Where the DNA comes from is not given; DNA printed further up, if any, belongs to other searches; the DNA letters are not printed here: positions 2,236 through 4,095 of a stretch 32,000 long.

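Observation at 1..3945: Type IIB topoisomerase (Top6B-Top6A) operon in a bacterial context, tightly linked to an SF2 helicase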

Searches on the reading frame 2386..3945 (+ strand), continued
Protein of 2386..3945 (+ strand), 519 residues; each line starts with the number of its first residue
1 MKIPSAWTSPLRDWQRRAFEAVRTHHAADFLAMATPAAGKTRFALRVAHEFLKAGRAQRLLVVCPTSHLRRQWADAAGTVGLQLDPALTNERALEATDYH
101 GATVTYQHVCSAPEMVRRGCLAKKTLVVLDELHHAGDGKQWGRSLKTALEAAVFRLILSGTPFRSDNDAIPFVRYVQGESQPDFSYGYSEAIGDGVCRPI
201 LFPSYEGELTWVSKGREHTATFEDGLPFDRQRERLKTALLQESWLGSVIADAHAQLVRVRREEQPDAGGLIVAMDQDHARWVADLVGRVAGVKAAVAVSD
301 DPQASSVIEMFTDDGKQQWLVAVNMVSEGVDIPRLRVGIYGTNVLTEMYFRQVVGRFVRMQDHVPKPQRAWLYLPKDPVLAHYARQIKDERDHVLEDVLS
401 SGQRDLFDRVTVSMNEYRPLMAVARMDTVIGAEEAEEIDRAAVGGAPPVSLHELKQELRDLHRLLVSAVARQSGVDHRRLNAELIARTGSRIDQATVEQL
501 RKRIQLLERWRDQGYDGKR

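Call 34: find_related_loci(query=A1, collection=metagenome_contigs, flank=10000)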
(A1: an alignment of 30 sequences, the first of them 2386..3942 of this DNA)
Query A1 (519 aa) in metagenome_contigs; peptide patterns used: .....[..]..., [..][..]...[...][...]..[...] (x = any residue, [..] = any of these).
600 stretches matched a pattern (row limit reached: there are more); 592 encode a relative of the query (tblastn E <= 1e-3); the best 80 are kept; 80 distinct loci.
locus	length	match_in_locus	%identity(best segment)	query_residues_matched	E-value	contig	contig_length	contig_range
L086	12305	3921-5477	79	1-519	0e+0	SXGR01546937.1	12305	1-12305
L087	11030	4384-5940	75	1-519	0e+0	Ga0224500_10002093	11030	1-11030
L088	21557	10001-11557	75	1-519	0e+0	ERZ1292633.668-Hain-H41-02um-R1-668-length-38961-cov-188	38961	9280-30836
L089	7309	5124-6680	76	1-519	0e+0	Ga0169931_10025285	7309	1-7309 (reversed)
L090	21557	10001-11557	75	1-519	0e+0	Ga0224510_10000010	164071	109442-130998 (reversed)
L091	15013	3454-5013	74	1-519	0e+0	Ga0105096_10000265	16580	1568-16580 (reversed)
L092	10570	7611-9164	74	1-517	0e+0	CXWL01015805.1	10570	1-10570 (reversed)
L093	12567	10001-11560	73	1-519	0e+0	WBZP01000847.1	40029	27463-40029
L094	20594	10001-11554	74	1-517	0e+0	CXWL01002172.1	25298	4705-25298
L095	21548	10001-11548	75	3-519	0e+0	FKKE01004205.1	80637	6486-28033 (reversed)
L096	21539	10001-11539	68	7-519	0e+0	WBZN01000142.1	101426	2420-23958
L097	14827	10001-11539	68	7-519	0e+0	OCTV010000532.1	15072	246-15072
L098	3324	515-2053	68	7-519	0e+0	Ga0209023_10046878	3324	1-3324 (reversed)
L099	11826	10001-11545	67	5-519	0e+0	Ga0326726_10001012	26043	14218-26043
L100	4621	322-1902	42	10-509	3e-121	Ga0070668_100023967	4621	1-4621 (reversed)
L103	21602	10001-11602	42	10-517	8e-119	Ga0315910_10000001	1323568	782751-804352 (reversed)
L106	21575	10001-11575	44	10-509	3e-118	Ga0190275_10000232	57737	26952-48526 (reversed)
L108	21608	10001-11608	42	8-514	1e-117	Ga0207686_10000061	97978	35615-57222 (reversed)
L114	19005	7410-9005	43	10-511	2e-116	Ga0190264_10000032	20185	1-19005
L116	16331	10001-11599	43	10-511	7e-116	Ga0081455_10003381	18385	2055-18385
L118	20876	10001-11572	42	10-509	2e-115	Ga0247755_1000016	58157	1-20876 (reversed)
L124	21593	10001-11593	42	10-511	2e-118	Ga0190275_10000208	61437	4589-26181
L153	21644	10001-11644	41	4-510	4e-106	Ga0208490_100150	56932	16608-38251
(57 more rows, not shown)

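Call 35: search_dna_similar(query=window:2386-3942:+, collection=phages, mode=protein, max_rows=15)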
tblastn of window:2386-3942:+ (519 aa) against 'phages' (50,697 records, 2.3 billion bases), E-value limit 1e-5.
Records with a match: 2; places in all: 2; records where one place covers at least 80% of the query: 1.
Best place of each record, by identity: <60% 2.
By first word of the organism name: Saccharomonospora 1; Bacteriophage 1.
By host as written in the record: Saccharomonospora sp. 1; - 1.
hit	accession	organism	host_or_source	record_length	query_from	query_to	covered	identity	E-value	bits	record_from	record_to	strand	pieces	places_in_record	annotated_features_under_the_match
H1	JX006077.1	Saccharomonospora phage PIS 136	Saccharomonospora sp.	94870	11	510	96%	36.3%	2e-82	285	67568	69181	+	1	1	DEAD-like helicase superfamily protein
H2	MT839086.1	Bacteriophage sp.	human fecal samples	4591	12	364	68%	21.7%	7e-7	58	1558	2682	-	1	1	record has no annotation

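Call 36: search_dna_similar(query=window:2386-3942:+, collection=plasmids, mode=protein, max_rows=20)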
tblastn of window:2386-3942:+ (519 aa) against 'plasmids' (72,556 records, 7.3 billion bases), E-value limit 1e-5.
Records with a match: 82; places in all: 84; records where one place covers at least 80% of the query: 21.
Best place of each record, by identity: <60% 82.
By first word of the organism name: Pseudomonas 21; Azospirillum 10; Alteromonas 5; Vibrio 5; Mycobacterium 4; Roseomonas 4; Streptomyces 3; Klebsiella 3; Enterobacter 3; Tsukamurella 2; and 16 more.
By predicted mobility (MOB-suite, as given by PLSDB): non-mobilizable 44; conjugative 25; mobilizable 13.
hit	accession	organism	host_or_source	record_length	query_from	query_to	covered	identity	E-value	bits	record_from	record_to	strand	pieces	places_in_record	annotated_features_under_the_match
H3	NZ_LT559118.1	Nonomuraea gerenzanensis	-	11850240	5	513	98%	39.1%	2e-93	318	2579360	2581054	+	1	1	none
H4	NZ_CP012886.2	Mycobacterium intracellulare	sputum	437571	11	511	97%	39.3%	5e-92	314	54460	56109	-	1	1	DEAD/DEAH box helicase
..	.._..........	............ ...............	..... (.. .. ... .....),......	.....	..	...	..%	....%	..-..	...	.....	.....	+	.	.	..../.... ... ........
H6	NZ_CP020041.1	Streptomyces sp. 3211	pure culture,soil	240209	11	510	96%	39.1%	2e-79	278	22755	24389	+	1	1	DEAD/DEAH box helicase family protein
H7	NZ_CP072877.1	Microbacterium sp. NIBRBAC000506063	cell culture,sludge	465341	11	509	96%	38.2%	3e-77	316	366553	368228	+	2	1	none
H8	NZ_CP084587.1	Mycobacterium intracellulare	water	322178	11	507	96%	38.2%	1e-94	322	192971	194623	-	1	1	none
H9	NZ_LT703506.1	Mycobacterium intracellulare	natural / free-living,environmental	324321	11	507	96%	38.2%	1e-94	322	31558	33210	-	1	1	none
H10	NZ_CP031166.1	Euzebya pacifica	-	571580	11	510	96%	36.3%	3e-76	269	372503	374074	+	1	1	DEAD/DEAH box helicase family protein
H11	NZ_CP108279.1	Streptomyces atratus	-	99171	11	510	96%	35.8%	2e-78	275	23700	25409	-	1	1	DEAD/DEAH box helicase family protein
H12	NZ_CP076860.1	Mycobacterium avium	Homo sapiens,sputum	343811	4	395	76%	44.5%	8e-84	291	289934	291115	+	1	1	DEAD/DEAH box helicase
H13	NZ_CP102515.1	Streptomyces yangpuensis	Crocus sativus,pure culture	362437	11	390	73%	37.9%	1e-62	229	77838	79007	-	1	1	DEAD/DEAH box helicase family protein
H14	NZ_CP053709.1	Lichenicola cladoniae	Cladonia borealis,cell culture,lichen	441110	1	509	98%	27.2%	7e-23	110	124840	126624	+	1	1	DEAD/DEAH box helicase family protein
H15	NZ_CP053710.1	Lichenicola cladoniae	Cladonia borealis,cell culture,lichen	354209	1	509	98%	26.5%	3e-21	105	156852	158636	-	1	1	DEAD/DEAH box helicase family protein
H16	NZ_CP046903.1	Stutzerimonas stutzeri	cell culture,particulate matter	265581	11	448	84%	30.5%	4e-40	162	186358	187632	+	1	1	DEAD/DEAH box helicase family protein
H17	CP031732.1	Stenotrophomonas rhizophila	Nusuttodinium aeruginosum,whole organism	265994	11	448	84%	30.3%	1e-36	152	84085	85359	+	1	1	diguanylate cyclase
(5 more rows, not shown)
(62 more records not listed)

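Call 38: get_annotated_region(hit=H5, flank=7000)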
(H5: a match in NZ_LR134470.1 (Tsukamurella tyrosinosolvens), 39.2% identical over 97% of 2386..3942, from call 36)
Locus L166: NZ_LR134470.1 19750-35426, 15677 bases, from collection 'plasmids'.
description: Tsukamurella tyrosinosolvens strain NCTC13231 plasmid 28, complete sequence
organism: Tsukamurella tyrosinosolvens (NCBI taxid 57704)
taxonomy: Bacteria; Actinomycetota; Actinomycetes; Mycobacteriales; Tsukamurellaceae; Tsukamurella; Tsukamurella tyrosinosolvens
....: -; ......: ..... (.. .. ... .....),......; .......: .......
typing (MOB-suite, as given by PLSDB): non-mobilizable
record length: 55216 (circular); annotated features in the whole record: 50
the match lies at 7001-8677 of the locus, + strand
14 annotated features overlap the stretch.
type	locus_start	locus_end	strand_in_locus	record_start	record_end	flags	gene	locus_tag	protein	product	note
CDS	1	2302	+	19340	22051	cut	-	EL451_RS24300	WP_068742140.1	bifunctional GNAT family N-acetyltransferase/acetate--CoA ligase family protein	-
CDS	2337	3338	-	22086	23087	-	-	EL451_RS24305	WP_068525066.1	sigma-70 family RNA polymerase sigma factor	-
CDS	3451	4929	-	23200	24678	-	-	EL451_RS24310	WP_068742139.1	methyltransferase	-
CDS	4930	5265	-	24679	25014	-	-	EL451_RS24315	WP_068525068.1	DUF3099 domain-containing protein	-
CDS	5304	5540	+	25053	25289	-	-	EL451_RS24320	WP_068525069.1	DUF3039 domain-containing protein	-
CDS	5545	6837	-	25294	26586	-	-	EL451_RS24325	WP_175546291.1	YihY/virulence factor BrkB family protein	-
CDS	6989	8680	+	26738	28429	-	-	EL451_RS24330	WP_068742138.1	DEAD/DEAH box helicase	-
CDS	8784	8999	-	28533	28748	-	-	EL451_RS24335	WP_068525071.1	hypothetical protein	-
CDS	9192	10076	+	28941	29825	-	-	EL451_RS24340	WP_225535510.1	EamA family transporter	-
CDS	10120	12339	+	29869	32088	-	-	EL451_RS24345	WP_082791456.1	M13-type metalloendopeptidase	GO:0006508 - proteolysis [Evidence IEA]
CDS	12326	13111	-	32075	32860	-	-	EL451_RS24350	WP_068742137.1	rhomboid-like protein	-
CDS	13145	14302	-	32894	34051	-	-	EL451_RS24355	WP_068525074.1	acyl-CoA dehydrogenase family protein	-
CDS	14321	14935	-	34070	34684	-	-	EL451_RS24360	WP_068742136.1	TetR/AcrR family transcriptional regulator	-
CDS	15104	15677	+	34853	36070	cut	-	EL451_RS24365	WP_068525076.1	acetyl-CoA C-acetyltransferase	-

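Call 39: get_annotated_region(hit=H1, flank=6000)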
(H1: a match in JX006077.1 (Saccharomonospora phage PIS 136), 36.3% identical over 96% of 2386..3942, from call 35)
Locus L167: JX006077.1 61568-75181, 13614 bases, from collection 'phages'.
description: Saccharomonospora phage PIS 136, complete genome.
organism: Saccharomonospora phage PIS 136 (NCBI taxid 182851)
taxonomy: Viruses; Duplodnaviria; Heunggongvirae; Uroviricota; Caudoviricetes
host: Saccharomonospora sp.; source: soil; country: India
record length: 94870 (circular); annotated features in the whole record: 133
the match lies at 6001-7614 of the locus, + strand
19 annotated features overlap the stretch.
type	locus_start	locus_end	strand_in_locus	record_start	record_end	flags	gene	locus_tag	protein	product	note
CDS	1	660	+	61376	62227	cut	-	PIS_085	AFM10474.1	inorganic pyrophosphatase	-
CDS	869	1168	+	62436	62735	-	-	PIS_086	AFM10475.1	hypothetical protein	-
CDS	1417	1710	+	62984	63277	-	-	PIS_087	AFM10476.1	hypothetical protein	-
CDS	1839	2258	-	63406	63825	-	-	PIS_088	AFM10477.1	ISHa1942 transposase A-like protein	Y1_Tnp [pfam01797] transposase IS200 like domain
CDS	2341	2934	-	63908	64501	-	-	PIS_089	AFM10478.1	hypothetical protein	-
CDS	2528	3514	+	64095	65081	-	-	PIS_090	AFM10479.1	transposase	OrfB_IS605[pfam01385] probable transposase domain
tRNA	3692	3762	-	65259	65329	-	-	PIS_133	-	tRNA-Cys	-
CDS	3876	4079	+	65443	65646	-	-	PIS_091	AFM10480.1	hypothetical protein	-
CDS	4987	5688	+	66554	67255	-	-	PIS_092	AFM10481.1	hypothetical protein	similar to gp52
CDS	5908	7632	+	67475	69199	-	-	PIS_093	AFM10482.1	DEAD-like helicase superfamily protein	DEXDc [cd00046] DEAD-like helicase superfamily domain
CDS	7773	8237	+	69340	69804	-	-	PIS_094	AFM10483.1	hypothetical protein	-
CDS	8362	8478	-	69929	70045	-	-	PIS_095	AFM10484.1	transcriptional regulator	WHTH_GntR [cd07377] winged helix turn helix DNA binding domain of the GntR family of transcriptional regulators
CDS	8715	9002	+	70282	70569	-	-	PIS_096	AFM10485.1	hypothetical protein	-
CDS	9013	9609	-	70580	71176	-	-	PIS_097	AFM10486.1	hypothetical protein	-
CDS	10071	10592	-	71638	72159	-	-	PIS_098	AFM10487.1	hypothetical protein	-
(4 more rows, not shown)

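Call 40: get_annotated_region(hit=H4, flank=7000)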
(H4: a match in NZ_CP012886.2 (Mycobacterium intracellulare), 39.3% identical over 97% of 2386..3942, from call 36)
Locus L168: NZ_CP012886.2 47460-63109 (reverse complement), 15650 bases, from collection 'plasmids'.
description: Mycobacterium intracellulare subsp. chimaera strain AH16 plasmid unnamed1, complete sequence
organism: Mycobacterium intracellulare (NCBI taxid 222805)
taxonomy: Bacteria; Actinomycetota; Actinomycetes; Mycobacteriales; Mycobacteriaceae; Mycobacterium; Mycobacterium intracellulare
host: -; source: sputum; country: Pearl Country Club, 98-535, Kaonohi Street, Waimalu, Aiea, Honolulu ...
typing (MOB-suite, as given by PLSDB): mobilizable; relaxase MOBP
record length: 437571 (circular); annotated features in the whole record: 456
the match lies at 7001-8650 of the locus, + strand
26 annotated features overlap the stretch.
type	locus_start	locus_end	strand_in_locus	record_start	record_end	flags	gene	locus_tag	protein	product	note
CDS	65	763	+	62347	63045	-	-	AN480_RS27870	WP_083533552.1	Rv3717 family N-acetylmuramoyl-L-alanine amidase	-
CDS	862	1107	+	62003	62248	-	-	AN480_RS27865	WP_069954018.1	hypothetical protein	-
CDS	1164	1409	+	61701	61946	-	-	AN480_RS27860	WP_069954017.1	hypothetical protein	-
CDS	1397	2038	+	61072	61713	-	-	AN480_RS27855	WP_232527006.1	metallophosphoesterase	-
CDS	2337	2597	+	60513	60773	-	-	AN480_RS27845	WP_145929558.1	hypothetical protein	-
CDS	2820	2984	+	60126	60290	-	-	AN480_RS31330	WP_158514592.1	hypothetical protein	-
CDS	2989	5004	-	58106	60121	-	-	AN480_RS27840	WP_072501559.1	transposase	-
CDS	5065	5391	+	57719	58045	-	-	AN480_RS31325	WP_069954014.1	transposase family protein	-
CDS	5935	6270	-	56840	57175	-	-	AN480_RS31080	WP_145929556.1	hypothetical protein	-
CDS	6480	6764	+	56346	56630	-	-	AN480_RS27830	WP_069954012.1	hypothetical protein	-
CDS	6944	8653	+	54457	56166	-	-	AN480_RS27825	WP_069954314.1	DEAD/DEAH box helicase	-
CDS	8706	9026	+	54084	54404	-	-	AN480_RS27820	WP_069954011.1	hypothetical protein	-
CDS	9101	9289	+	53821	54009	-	-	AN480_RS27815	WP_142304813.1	hypothetical protein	-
CDS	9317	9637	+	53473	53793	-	-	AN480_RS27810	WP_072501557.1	helix-turn-helix domain-containing protein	-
CDS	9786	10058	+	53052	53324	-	-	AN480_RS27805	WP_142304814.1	hypothetical protein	-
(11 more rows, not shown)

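Call 49: search_protein_families(library=pfam, proteins=[P0125, P0204], max_evalue=0.001)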
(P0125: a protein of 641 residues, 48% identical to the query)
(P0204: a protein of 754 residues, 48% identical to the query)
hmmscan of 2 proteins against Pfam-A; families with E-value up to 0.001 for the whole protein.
P0125 (641 aa): 7 families
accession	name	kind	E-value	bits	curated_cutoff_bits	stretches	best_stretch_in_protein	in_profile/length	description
PF04851.21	ResIII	-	8e-15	55.6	22.5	1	80-232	4-164/164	Type III restriction enzyme, res subunit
PF00270.35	DEAD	-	1e-09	38.8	26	1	83-230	3-160/167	DEAD/DEAH box helicase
PF01844.29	HNH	-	2e-09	37.9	21.4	1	22-64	1-45/47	HNH endonuclease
PF13604.12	AAA_30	-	4.2e-05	23.8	27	1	80-205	2-102/191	AAA domain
PF00271.37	Helicase_C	-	5.3e-05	23.9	23.5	1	377-434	52-109/110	Helicase conserved C-terminal domain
PF02562.22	PhoH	-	0.00062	19.7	27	0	90-155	14-78/205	PhoH-like protein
PF13401.12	AAA_22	-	0.00094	19.9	27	0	100-230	9-124/130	AAA domain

P0204 (754 aa): 4 families
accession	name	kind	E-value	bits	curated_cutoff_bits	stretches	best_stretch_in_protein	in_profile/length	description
PF04851.21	ResIII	-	4.5e-14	53.1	22.5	1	173-330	4-164/164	Type III restriction enzyme, res subunit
PF01844.29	HNH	-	3.6e-08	33.9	21.4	1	50-94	1-47/47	HNH endonuclease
PF00270.35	DEAD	-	1.2e-07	32.1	26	1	190-329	12-161/167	DEAD/DEAH box helicase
PF18766.7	SWI2_SNF2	-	5.6e-05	23.3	26.7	1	202-379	28-201/221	SWI2/SNF2 ATPase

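Call 60: predict_structure(alignment_id=A2)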
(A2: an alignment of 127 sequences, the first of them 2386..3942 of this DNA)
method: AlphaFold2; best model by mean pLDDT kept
length: 519 residues; sequences in the alignment: 127
mean_pLDDT: 89.5   pTM: 0.86
mean pLDDT of the five models: 89.5, 89.2, 88.8, 88.5, 87.5
residues with pLDDT >= 90: 397; 70-90: 73; 50-70: 17; < 50: 32
segments of 3 or more residues with pLDDT < 50: 394-412, 435-446
pLDDT, mean of each block of 10 residues (from residue 1): 92 97 98 95 98 98 94 96 97 94 96 97 98 79 95 97 83 90 93 91 95 97 94 97 96 96 97 96 98 95 92 97 74 96 92 94 92 96 89 41 38 72 87 51 54 90 93 96 97 95 96 84
secondary structure, 60 per line:
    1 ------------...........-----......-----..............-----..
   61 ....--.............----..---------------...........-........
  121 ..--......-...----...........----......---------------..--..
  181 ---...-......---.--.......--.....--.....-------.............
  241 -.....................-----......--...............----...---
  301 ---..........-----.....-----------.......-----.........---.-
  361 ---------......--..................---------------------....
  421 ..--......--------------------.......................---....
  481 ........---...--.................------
elements in order: H13-23 E29-34 H40-53 E59-64 H67-79 E101-105 H106-111 H113-122 E125-130 H139-149 E154-159 E184-186 H188-193 E200-206 E209-213 E216-220 H228-240 H242-262 E268-273 H276-290 E295-297 H304-313 E319-323 E335-341 H347-355 E370-375 H378-395 E417-422 E425-430 H451-473 H477-488 H497-513
